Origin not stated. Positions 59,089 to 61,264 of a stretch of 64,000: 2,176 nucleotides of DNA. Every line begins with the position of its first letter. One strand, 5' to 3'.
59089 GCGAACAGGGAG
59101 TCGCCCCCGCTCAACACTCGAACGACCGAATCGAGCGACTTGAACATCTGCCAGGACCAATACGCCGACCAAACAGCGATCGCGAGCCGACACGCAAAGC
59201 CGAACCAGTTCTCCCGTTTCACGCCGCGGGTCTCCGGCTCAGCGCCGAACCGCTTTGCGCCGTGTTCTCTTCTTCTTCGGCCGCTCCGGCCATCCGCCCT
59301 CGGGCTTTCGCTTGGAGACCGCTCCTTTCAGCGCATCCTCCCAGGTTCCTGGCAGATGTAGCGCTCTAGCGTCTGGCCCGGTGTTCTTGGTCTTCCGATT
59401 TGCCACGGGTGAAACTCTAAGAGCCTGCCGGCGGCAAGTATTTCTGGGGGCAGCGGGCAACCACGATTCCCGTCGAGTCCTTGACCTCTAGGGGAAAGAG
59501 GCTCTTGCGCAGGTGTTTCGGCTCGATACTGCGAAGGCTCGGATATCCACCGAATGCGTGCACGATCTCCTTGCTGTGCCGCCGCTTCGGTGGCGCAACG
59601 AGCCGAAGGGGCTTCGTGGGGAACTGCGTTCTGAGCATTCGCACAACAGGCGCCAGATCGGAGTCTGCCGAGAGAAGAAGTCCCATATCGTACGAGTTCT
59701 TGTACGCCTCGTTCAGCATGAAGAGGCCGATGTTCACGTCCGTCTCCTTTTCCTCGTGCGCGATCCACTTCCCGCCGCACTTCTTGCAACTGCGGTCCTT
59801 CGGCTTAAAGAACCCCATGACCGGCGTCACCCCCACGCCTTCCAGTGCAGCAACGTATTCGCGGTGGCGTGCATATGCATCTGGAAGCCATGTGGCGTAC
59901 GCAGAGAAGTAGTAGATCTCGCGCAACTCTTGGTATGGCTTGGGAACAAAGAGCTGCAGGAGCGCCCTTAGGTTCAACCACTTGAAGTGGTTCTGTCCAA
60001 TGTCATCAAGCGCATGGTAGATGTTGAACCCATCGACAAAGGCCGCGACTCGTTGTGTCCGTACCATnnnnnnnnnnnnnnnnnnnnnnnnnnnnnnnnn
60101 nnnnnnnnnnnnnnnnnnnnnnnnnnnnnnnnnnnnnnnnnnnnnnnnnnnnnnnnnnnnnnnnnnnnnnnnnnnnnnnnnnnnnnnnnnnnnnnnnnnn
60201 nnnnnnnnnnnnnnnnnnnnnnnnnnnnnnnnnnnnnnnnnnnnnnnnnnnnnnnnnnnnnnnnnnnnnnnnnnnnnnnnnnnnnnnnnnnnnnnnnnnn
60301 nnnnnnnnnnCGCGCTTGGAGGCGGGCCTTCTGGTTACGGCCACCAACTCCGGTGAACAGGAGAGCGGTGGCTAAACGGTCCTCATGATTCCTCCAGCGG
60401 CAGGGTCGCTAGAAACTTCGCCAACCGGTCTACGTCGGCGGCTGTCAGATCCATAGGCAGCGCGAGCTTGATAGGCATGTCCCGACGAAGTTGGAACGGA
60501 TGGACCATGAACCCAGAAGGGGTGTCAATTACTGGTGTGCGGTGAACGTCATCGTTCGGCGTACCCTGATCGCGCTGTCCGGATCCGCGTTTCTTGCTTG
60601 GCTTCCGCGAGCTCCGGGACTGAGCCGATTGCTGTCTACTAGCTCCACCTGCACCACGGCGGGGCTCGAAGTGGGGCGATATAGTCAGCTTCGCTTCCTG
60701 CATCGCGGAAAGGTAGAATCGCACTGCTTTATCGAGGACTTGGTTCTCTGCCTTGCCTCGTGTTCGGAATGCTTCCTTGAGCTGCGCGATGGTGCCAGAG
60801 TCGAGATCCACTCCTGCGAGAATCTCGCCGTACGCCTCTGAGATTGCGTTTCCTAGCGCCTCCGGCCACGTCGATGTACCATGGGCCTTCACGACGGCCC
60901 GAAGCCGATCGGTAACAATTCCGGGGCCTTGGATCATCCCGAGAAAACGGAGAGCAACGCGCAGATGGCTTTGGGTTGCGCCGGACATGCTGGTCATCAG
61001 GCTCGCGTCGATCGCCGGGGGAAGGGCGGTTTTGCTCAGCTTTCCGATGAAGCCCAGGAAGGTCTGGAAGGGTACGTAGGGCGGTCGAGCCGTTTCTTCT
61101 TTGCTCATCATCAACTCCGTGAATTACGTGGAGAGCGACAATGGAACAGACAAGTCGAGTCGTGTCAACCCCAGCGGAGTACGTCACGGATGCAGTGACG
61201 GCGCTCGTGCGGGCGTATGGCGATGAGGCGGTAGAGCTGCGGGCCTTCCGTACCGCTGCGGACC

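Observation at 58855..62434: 3.56-kb IS1595-family element with cargo, with intact ends and an 8-bp target duplication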

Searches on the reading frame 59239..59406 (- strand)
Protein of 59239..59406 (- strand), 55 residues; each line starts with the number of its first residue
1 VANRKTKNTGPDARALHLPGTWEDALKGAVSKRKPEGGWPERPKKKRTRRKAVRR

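Call 48: search_protein_families(library=pfam, proteins=[window:59242-59406:-], max_evalue=0.1)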
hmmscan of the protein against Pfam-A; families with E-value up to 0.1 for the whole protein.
seq(55 aa): 0 families

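Call 74: find_homologous_proteins(query=A6, max_evalue=0.001)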
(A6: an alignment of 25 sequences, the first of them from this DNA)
Query A6 (25 sequences) (55 aa, profile of the alignment): 1014 proteins with E <= 0.001 among 1808 candidates; the best 120 are listed.
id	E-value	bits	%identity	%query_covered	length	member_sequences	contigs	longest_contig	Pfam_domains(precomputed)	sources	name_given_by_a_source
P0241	2.8e-17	80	48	80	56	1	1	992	-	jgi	jgi:hypothetical protein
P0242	5.5e-17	79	48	60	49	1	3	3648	-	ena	-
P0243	2.6e-16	77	47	65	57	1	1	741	-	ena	-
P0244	2.6e-16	77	51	67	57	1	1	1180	-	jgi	jgi:hypothetical protein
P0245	2.9e-16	77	56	58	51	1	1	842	-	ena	-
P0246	3.6e-16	77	55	56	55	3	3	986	-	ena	-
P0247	5.2e-16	76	38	71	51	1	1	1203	-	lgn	-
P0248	5.4e-16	76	38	71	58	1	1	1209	-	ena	-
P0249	5.8e-16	76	48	76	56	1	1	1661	-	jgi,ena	-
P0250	6.3e-16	76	44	62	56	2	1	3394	-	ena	-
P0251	7.7e-16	76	47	69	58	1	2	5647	-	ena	-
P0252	9.7e-16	75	42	56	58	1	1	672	-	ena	-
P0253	1.1e-15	75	45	56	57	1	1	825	-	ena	-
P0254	1.1e-15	75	48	56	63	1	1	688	-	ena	-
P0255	1.2e-15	75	44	71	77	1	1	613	-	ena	-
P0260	2.1e-15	74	42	56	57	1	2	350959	-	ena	-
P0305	1.6e-14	71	44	65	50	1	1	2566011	-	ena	-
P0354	5.3e-14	70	42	65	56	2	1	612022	-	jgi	jgi:hypothetical protein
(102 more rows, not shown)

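Call 75: find_encoding_contigs(protein=P0305, flank=6000, max_places=3)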
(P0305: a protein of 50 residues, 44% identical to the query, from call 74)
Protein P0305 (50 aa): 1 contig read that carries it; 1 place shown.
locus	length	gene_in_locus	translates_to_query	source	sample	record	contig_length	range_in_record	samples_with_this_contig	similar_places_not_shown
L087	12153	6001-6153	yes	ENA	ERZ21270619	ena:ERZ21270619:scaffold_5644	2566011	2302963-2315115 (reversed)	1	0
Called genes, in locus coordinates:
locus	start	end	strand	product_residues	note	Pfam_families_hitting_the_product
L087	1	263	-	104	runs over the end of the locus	-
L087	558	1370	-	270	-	PF00497:SBP_bac_3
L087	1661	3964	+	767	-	PF17149:CHASE5, PF08447:PAS_3, PF00990:GGDEF, PF00563:EAL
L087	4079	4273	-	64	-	-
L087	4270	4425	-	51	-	-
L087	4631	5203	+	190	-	PF12762:DDE_Tnp_IS1595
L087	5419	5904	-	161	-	-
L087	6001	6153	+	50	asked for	-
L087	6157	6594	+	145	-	-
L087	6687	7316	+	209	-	-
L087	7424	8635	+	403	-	-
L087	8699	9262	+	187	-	-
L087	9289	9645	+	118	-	PF14206:Cys_rich_CPCC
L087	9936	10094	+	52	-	-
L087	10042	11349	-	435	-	PF00465:Fe-ADH, PF13685:Fe-ADH_2, PF25137:ADH_Fe_C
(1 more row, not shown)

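Call 76: find_encoding_contigs(protein=P0354, flank=6000, max_places=3)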
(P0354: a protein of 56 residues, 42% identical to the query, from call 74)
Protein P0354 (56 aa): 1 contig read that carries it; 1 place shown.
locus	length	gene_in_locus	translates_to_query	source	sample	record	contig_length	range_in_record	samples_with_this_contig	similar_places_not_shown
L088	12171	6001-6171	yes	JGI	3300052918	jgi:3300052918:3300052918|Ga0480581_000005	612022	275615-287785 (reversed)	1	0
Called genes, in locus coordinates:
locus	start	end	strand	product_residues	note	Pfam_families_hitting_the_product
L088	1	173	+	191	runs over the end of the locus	PF04011:LemA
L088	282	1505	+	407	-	PF01435:Peptidase_M48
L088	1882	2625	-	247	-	PF13483:Lactamase_B_3, PF12706:Lactamase_B_2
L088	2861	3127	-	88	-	-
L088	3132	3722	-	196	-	PF13274:SocA_Panacea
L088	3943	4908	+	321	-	PF12760:Zn_ribbon_IS1595, PF23451:Zn_ribbon_PaaD (faint), PF12762:DDE_Tnp_IS1595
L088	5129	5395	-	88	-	-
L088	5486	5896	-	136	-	PF05066:HARE-HTH (weak)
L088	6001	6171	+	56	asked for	-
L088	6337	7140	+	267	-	-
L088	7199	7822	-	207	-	-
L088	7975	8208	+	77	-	-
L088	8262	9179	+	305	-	PF02086:MethyltransfD12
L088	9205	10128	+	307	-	PF04556:DpnII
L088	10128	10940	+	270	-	PF01555:N6_N4_Mtase, PF01170:UPF0020, PF13847:Methyltransf_31 (weak), PF08241:Methyltransf_11 (faint), PF13649:Methyltransf_25 (weak), PF01555:N6_N4_Mtase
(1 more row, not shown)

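Call 77: find_encoding_contigs(protein=P0260, flank=6000, max_places=3)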
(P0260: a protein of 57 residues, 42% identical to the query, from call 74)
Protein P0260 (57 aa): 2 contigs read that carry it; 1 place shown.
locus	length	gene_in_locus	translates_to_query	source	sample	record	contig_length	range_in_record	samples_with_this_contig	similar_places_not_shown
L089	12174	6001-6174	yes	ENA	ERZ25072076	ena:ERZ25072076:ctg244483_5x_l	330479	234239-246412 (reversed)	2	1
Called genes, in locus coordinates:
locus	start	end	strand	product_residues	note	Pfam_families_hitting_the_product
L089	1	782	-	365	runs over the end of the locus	PF03480:DctP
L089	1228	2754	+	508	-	PF22483:Mu-transpos_C_2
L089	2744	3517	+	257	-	PF01695:IstB_IS21, PF02562:PhoH (weak), PF00308:Bac_DnaA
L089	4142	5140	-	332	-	PF12760:Zn_ribbon_IS1595, PF12762:DDE_Tnp_IS1595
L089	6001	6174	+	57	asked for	-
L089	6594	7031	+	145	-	PF02580:Tyr_Deacylase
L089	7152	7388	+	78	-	PF02416:TatA_B_E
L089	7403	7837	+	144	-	PF02416:TatA_B_E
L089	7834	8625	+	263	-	PF00902:TatC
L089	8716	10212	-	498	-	PF00474:SSF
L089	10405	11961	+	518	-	PF03806:ABG_transport, PF03606:DcuC (weak)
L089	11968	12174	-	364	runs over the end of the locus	-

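Call 86: search_protein_families(library=phrogs, proteins=[window:59239-59406:-], max_evalue=0.001)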
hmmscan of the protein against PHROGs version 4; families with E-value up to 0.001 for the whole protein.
window:59239-59406:- (55 aa): 0 families

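Call 87: predict_structure(alignment_id=A7)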
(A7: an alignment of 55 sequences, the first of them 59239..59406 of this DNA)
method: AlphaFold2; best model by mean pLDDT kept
length: 55 residues; sequences in the alignment: 55
mean_pLDDT: 70.1   pTM: 0.26
mean pLDDT of the five models: 70.1, 69.1, 68.6, 67.5, 62.5
residues with pLDDT >= 90: 0; 70-90: 30; 50-70: 25; < 50: 0
segments of 3 or more residues with pLDDT < 50: none
pLDDT, mean of each block of 10 residues (from residue 1): 63 66 76 78 70 65
secondary structure, 60 per line:
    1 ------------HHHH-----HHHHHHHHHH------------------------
elements in order: H13-16 H22-31

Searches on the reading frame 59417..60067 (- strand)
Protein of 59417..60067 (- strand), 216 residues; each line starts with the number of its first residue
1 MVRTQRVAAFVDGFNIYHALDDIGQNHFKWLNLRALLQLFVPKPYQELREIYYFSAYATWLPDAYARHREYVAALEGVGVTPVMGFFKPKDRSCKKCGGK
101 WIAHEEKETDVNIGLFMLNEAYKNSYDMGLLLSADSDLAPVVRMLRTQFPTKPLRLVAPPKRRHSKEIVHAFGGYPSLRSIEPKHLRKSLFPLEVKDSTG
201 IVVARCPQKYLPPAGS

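Call 6: search_protein_families(library=pfam, proteins=[window:59417-60067:-], max_evalue=0.01)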
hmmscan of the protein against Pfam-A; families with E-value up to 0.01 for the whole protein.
window:59417-60067:- (216 aa): 1 family
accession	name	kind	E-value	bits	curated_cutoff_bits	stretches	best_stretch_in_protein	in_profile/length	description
PF01936.24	NYN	-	1.1e-09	39.4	24.2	1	6-147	1-115/145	NYN domain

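Call 10: search_protein_families(library=ncbifam, proteins=[window:59417-60067:-], max_evalue=0.01)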
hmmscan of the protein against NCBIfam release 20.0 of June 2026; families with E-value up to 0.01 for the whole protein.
window:59417-60067:- (216 aa): 0 families

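Call 49: search_protein_families(library=padloc, proteins=[window:59417-60067:-], max_evalue=0.01)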
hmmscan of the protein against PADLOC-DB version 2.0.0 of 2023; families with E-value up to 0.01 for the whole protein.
window:59417-60067:- (216 aa): 1 family
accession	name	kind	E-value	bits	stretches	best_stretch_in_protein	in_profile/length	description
PDLC04163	HEC-09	-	8.3e-51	170.5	1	5-206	2-199/203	-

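Call 70: search_protein_families(library=pfam, alignment_id=A5, max_evalue=0.001)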
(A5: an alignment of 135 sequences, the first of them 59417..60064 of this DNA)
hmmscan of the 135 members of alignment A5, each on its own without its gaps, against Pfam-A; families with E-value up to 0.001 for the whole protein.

A. member 1, window:59417-60064:- (215 aa): 1 family
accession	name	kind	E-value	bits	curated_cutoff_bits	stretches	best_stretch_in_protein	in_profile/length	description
PF01936.24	NYN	-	1e-09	39.5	24.2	1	5-146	1-115/145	NYN domain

B. families by the number of members that match (of 135 scanned): 42 families (the first 25 are shown)
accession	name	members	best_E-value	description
PF01381.28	HTH_3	6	3.3e-12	Helix-turn-helix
PF13560.12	HTH_31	6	2.2e-09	Helix-turn-helix domain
PF13274.11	SocA_Panacea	4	1.1e-20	Antitoxin SocA-like, Panacea domain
PF01555.25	N6_N4_Mtase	2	4.3e-43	DNA methylase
PF18478.7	PIN_10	2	5.5e-15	PIN like domain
PF01936.24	NYN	2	1.9e-10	NYN domain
PF04255.20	DUF433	2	4.5e-10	Protein of unknown function (DUF433)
PF05066.19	HARE-HTH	2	8.3e-10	HB1, ASXL, restriction endonuclease HTH domain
PF12844.13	HTH_19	2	3.2e-08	Helix-turn-helix domain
PF04471.18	Mrr_cat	2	1.7e-07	Restriction endonuclease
PF13508.13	Acetyltransf_7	2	4.4e-07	Acetyltransferase (GNAT) domain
PF22722.2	NA-iREase1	2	5.4e-07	NACHT-associated inactive Restriction Endonuclease 1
PF21321.3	HTH_66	2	8.8e-07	Putative DNA-binding HTH domain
PF13744.12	HTH_37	2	8.9e-05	Helix-turn-helix domain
PF02086.21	MethyltransfD12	2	0.00013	D12 class N6 adenine-specific DNA methyltransferase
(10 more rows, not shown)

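Call 71: search_protein_families(library=padloc, alignment_id=A5, max_evalue=0.00001)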
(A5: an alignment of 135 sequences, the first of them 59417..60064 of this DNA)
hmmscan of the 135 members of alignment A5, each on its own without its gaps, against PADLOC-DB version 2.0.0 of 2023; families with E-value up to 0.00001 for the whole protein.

A. member 1, window:59417-60064:- (215 aa): 1 family
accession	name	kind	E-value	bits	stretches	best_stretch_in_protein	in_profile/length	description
PDLC04163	HEC-09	-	8.2e-51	170.5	1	4-205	2-199/203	-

B. families by the number of members that match (of 135 scanned): 140 families (the first 25 are shown)
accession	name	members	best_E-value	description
PDLC04134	mad2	3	1.6e-13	mads_2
PDLC03354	MTase_II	2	1.8e-64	Type II methyltransferase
PDLC03339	MTase_II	2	8.2e-58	Type II methyltransferase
PDLC04163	HEC-09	2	8.2e-51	-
PDLC03300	MTase_II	2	8.7e-47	Type II methyltransferase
PDLC03644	MTase_III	2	2.6e-40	Type III methyltransferase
PDLC03636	MTase_III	2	1.1e-37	Type III methyltransferase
PDLC03299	MTase_II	2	1.1e-36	Type II methyltransferase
PDLC03371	MTase_II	2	1.9e-36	Type II methyltransferase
PDLC03638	MTase_III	2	6.7e-36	Type III methyltransferase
PDLC03633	MTase_III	2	1.3e-35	Type III methyltransferase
PDLC03635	MTase_III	2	1.1e-28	Type III methyltransferase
PDLC03216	MTase_II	2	2.2e-28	Type II methyltransferase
PDLC03634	MTase_III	2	5.6e-27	Type III methyltransferase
PDLC03641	MTase_III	2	3e-26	Type III methyltransferase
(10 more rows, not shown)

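Call 86: search_protein_families(library=phrogs, proteins=[window:59417-60067:-], max_evalue=0.001)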
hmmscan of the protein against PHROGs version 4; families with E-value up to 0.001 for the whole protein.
window:59417-60067:- (216 aa): 1 family
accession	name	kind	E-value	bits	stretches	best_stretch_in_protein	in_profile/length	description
phrog_7929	-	unknown function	1.4e-22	81.5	1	4-204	3-204/210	-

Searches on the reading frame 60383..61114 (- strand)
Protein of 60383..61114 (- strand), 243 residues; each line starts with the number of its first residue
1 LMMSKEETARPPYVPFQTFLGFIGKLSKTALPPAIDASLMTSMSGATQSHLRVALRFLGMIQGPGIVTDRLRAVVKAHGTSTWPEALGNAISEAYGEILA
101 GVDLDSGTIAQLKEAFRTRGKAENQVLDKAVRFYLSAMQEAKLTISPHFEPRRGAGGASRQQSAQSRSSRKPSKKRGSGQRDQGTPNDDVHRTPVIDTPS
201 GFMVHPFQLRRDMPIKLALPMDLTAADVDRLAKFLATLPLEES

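Call 6: search_protein_families(library=pfam, proteins=[window:60383-61114:-], max_evalue=0.01)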
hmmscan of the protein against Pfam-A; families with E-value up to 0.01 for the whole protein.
window:60383-61114:- (243 aa): 0 families

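Call 10: search_protein_families(library=ncbifam, proteins=[window:60383-61114:-], max_evalue=0.01)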
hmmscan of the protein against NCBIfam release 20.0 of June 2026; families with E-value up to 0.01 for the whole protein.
window:60383-61114:- (243 aa): 0 families

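Call 49: search_protein_families(library=padloc, proteins=[window:60383-61114:-], max_evalue=0.01)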
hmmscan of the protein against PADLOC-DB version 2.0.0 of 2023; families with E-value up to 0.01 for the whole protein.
window:60383-61114:- (243 aa): 1 family
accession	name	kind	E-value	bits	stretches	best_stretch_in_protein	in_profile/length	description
PDLC04589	PDC-M34A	-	0.00021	19.7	1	22-175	17-170/208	-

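Call 86: search_protein_families(library=phrogs, proteins=[window:60383-61114:-], max_evalue=0.001)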
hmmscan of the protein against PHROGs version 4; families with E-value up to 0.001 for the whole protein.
window:60383-61114:- (243 aa): 0 families
